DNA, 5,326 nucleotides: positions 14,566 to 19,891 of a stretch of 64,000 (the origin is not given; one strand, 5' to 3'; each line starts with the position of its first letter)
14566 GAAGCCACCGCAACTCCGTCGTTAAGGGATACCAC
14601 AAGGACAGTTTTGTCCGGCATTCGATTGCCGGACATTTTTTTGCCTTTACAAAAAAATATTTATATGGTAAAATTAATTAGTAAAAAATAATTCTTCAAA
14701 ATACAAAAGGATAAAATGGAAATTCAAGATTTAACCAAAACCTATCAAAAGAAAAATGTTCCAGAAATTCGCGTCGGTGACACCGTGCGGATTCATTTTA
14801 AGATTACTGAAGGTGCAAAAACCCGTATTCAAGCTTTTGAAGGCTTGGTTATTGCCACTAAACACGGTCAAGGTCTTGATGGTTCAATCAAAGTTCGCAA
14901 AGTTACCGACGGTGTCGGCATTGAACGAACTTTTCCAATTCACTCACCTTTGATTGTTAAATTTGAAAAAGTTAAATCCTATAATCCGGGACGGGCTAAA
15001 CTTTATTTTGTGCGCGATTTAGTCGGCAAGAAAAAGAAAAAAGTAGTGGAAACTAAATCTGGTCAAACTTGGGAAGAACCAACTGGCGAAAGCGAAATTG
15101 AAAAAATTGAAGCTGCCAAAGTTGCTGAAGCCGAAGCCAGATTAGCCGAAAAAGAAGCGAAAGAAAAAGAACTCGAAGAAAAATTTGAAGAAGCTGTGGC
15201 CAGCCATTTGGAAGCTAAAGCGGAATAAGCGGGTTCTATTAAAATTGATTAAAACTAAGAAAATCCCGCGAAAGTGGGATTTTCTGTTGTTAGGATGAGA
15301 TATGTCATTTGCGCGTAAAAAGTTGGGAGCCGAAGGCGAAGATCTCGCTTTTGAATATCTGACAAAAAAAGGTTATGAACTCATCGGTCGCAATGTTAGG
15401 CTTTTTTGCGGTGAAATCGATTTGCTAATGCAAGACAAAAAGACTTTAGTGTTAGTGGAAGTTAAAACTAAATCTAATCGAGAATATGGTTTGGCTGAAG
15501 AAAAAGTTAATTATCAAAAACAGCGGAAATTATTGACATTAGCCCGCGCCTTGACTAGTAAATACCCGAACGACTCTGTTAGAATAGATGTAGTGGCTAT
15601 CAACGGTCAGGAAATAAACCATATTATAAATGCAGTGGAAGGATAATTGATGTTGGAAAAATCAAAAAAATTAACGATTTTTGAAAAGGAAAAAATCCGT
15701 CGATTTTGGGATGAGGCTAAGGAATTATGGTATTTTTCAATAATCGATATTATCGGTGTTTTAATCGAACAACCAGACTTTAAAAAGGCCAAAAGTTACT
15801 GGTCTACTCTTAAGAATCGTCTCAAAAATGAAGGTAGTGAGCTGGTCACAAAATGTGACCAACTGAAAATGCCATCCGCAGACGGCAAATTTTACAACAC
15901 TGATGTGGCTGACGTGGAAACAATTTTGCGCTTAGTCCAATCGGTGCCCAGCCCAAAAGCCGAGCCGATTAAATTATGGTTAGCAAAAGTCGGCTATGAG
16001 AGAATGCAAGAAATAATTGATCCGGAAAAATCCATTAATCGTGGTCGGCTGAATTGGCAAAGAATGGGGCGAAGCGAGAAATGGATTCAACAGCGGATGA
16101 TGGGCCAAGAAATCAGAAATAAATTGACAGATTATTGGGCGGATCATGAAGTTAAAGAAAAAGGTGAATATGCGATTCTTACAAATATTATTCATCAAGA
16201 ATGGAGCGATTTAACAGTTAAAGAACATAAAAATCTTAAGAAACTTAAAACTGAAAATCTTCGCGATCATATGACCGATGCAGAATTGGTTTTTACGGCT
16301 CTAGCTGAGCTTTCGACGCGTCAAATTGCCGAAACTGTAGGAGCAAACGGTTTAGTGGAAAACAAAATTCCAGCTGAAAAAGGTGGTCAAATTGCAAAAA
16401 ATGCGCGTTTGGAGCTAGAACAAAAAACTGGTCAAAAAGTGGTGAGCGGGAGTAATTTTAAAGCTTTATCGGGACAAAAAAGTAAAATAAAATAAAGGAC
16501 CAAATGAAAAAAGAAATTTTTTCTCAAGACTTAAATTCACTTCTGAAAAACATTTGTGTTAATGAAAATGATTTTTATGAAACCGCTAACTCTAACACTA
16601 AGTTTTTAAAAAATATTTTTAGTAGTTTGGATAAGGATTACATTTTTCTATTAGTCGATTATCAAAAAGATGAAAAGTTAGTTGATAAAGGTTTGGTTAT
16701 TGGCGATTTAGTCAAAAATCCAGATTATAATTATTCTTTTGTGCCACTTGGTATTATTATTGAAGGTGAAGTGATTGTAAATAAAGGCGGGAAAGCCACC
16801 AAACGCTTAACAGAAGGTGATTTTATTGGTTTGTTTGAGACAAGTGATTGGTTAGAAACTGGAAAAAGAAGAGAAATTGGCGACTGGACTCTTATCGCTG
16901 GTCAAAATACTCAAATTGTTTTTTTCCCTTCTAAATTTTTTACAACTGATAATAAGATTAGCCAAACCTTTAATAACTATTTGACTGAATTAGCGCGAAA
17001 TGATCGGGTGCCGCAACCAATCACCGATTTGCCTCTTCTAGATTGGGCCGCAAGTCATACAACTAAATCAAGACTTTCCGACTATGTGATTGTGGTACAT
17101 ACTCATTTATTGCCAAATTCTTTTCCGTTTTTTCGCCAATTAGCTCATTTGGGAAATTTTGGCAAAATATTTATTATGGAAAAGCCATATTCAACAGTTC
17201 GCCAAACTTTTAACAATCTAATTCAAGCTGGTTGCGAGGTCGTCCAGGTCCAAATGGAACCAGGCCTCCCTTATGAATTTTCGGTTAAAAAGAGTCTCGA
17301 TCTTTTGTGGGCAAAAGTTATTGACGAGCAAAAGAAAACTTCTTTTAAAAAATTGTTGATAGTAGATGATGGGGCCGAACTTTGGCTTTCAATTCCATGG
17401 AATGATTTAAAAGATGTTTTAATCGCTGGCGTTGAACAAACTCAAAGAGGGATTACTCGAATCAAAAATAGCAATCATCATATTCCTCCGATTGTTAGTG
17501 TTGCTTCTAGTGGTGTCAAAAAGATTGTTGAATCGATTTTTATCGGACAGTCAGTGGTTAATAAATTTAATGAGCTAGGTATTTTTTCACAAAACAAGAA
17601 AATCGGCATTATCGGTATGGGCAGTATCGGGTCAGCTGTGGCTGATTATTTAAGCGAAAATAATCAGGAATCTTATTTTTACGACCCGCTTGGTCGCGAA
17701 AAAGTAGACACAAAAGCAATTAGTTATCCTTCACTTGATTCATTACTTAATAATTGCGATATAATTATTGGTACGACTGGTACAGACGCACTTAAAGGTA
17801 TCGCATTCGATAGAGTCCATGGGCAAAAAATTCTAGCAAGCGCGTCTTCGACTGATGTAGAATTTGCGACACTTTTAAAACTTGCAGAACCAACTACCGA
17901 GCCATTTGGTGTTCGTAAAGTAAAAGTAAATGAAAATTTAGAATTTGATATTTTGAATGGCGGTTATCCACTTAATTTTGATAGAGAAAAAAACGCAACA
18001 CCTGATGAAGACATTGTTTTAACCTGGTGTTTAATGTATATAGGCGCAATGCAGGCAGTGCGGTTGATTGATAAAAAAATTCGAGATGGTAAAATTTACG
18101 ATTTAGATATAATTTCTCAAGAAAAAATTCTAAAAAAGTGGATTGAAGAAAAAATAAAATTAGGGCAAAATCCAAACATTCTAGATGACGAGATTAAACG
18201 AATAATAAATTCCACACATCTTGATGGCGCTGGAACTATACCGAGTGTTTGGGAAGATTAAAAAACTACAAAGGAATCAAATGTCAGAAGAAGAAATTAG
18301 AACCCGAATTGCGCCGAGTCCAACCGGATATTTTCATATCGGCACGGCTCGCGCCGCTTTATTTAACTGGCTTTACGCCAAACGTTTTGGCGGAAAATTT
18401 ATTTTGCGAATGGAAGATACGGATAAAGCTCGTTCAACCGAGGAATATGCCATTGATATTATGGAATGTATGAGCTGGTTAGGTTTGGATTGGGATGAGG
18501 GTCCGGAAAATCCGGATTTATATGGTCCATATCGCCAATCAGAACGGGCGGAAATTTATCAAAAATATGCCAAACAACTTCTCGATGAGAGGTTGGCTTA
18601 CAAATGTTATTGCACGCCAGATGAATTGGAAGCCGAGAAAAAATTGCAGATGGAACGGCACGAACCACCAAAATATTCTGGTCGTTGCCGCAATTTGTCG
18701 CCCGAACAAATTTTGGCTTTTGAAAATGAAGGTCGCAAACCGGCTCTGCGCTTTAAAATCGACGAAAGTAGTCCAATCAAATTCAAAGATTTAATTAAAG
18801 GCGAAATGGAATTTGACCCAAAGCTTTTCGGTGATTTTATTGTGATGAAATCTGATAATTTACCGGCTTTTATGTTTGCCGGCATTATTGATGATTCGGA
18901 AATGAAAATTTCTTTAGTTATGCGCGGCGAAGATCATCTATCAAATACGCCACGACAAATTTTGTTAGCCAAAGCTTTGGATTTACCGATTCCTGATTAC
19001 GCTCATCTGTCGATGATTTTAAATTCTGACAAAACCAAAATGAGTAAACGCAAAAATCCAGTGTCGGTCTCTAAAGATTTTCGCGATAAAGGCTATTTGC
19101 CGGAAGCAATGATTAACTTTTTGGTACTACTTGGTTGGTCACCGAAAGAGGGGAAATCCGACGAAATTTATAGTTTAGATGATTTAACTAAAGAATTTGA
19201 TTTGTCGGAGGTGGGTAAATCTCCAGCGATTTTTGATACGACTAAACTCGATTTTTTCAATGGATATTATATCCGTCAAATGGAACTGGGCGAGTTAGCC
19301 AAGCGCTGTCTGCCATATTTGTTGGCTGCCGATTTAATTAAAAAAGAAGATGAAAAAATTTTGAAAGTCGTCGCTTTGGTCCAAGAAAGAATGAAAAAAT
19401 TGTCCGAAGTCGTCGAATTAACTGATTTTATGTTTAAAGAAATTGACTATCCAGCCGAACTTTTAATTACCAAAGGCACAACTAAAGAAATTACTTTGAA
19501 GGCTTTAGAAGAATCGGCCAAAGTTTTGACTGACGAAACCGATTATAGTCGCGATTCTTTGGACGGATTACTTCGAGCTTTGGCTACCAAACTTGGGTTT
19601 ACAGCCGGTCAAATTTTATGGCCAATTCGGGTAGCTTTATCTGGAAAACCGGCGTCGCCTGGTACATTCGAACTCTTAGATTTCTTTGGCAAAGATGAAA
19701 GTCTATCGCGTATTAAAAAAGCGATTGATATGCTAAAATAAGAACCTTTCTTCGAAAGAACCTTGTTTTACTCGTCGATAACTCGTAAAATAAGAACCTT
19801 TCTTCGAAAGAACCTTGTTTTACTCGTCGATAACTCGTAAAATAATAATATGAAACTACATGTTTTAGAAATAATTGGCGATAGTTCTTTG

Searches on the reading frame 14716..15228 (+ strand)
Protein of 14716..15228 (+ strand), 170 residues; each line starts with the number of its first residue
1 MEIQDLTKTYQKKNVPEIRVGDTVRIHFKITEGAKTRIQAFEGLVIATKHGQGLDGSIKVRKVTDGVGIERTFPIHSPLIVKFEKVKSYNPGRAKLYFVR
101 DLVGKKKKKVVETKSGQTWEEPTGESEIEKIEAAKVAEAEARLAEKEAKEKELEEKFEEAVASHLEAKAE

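Call 64: search_protein_families(library=pfam, max_evalue=0.0001, proteins=[window:14716-15228:+])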
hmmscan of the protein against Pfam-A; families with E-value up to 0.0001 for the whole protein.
window:14716-15228:+ (170 aa): 1 family
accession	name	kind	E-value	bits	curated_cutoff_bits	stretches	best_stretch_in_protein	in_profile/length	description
PF01245.26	Ribosomal_L19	-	1.4e-34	118.8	22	1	3-108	3-107/111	Ribosomal protein L19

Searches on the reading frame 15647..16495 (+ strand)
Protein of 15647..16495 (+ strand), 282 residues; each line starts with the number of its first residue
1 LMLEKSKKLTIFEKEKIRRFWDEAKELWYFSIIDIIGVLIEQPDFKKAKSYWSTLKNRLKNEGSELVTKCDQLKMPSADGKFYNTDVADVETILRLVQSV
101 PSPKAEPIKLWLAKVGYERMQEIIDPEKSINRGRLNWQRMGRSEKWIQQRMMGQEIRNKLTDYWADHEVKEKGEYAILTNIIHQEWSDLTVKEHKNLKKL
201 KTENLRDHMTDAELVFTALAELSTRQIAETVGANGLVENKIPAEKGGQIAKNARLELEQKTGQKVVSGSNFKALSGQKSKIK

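Call 64: search_protein_families(library=pfam, max_evalue=0.0001, proteins=[window:15647-16495:+])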
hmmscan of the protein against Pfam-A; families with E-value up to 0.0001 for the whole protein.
window:15647-16495:+ (282 aa): 1 family
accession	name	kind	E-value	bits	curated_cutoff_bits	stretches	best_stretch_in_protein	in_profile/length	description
PF02498.22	Bro-N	-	2.4e-05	25.3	25.6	1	17-114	2-92/96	BRO family, N-terminal domain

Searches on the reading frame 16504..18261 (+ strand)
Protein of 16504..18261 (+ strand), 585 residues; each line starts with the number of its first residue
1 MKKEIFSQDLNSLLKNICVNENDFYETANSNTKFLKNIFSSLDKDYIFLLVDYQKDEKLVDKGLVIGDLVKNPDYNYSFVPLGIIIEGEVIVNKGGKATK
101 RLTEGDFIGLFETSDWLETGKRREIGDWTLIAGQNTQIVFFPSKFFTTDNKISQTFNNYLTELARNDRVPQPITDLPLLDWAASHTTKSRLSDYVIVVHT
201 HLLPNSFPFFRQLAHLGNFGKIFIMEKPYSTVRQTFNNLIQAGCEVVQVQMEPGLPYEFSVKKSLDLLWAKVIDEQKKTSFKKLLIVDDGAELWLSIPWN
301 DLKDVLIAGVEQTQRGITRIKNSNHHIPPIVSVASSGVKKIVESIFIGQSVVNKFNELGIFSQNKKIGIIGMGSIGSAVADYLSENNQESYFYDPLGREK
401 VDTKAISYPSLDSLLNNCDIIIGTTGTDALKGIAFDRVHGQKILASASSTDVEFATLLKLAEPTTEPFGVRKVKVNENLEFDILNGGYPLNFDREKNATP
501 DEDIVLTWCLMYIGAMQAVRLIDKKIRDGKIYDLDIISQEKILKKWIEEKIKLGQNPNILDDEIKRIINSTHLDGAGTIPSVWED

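Call 64: search_protein_families(library=pfam, max_evalue=0.0001, proteins=[window:16504-18261:+])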
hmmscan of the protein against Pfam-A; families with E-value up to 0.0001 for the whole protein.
window:16504-18261:+ (585 aa): 1 family
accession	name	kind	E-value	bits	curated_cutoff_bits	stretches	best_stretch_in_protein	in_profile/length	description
PF02826.25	2-Hacid_dh_C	-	3.3e-10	40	25.1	1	362-423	34-97/178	D-isomer specific 2-hydroxyacid dehydrogenase, NAD binding domain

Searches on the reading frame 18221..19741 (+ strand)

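Call 64: search_protein_families(library=pfam, max_evalue=0.0001, proteins=[window:18221-19741:+])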
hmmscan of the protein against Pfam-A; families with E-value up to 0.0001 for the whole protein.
window:18221-19741:+ (506 aa): 2 families
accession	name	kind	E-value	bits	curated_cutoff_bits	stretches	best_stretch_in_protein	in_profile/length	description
PF00749.27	tRNA-synt_1c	-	4.6e-104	348.2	23.4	1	25-344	1-313/314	tRNA synthetases class I (E and Q), catalytic domain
PF19269.4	Anticodon_2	-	3.4e-34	118.7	23.6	1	358-502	1-141/141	Anticodon binding domain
